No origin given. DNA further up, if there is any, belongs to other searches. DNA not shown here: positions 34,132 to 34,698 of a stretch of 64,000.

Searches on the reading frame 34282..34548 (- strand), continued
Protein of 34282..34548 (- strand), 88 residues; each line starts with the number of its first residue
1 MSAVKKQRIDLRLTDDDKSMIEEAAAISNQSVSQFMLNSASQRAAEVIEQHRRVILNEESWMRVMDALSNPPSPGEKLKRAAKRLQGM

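Call 44: get_annotated_region(hit=H69, flank=900)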
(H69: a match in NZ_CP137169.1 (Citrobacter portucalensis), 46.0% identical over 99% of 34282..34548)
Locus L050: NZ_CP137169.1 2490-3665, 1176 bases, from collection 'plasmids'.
description: Citrobacter portucalensis strain F621 plasmid pF621-3, complete sequence
organism: Citrobacter portucalensis (NCBI taxid 1639133)
taxonomy: Bacteria; Pseudomonadota; Gammaproteobacteria; Enterobacterales; Enterobacteriaceae; Citrobacter; Citrobacter portucalensis
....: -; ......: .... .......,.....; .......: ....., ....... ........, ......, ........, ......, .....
typing (MOB-suite, as given by PLSDB): non-mobilizable; replicon rep_cluster_2373
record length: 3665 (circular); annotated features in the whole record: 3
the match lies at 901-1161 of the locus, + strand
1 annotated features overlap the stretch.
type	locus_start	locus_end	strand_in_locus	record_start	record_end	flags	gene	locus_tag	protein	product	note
CDS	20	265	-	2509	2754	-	-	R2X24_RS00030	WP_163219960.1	hypothetical protein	-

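Call 45: get_annotated_region(hit=H73, flank=900)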
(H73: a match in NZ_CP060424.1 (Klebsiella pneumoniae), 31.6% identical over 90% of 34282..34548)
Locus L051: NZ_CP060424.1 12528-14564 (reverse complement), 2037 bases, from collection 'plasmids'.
description: Klebsiella pneumoniae strain BA2105 plasmid pIncFIA_HI1, complete sequence
organism: Klebsiella pneumoniae (NCBI taxid 573)
taxonomy: Bacteria; Pseudomonadota; Gammaproteobacteria; Enterobacterales; Enterobacteriaceae; Klebsiella; Klebsiella pneumoniae
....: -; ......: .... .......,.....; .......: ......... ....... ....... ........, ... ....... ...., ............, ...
typing (MOB-suite, as given by PLSDB): mobilizable; replicon IncFIA,rep_cluster_1418; mating-pair formation MPF_T
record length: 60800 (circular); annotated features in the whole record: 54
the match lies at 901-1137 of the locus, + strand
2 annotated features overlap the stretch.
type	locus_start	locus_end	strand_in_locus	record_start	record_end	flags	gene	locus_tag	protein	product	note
CDS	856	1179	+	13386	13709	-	-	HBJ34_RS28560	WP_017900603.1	DUF1778 domain-containing protein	-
CDS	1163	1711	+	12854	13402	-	-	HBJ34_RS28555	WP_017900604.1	GNAT family N-acetyltransferase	-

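Call 46: get_annotated_region(hit=H70, flank=900)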
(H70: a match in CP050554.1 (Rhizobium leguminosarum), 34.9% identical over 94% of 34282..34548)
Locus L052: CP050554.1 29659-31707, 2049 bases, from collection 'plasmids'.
description: Rhizobium leguminosarum bv. viciae strain RCAM0626 plasmid p_4, complete sequence
organism: Rhizobium leguminosarum (NCBI taxid 387)
taxonomy: Bacteria; Pseudomonadota; Alphaproteobacteria; Hyphomicrobiales; Rhizobiaceae; Rhizobium; Rhizobium leguminosarum
host: -; source: Vicia sativa,cell culture,root nodule; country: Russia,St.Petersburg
typing (MOB-suite, as given by PLSDB): conjugative; relaxase MOBQ; mating-pair formation MPF_T
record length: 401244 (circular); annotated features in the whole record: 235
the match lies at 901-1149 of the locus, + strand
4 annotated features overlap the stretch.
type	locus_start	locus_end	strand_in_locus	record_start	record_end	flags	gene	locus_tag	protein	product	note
CDS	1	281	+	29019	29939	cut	-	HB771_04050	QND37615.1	DUF1738 domain-containing protein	-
CDS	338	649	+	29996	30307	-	-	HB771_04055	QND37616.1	hypothetical protein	-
CDS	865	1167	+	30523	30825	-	-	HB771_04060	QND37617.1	DUF1778 domain-containing protein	-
CDS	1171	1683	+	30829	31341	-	-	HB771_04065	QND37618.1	GNAT family N-acetyltransferase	-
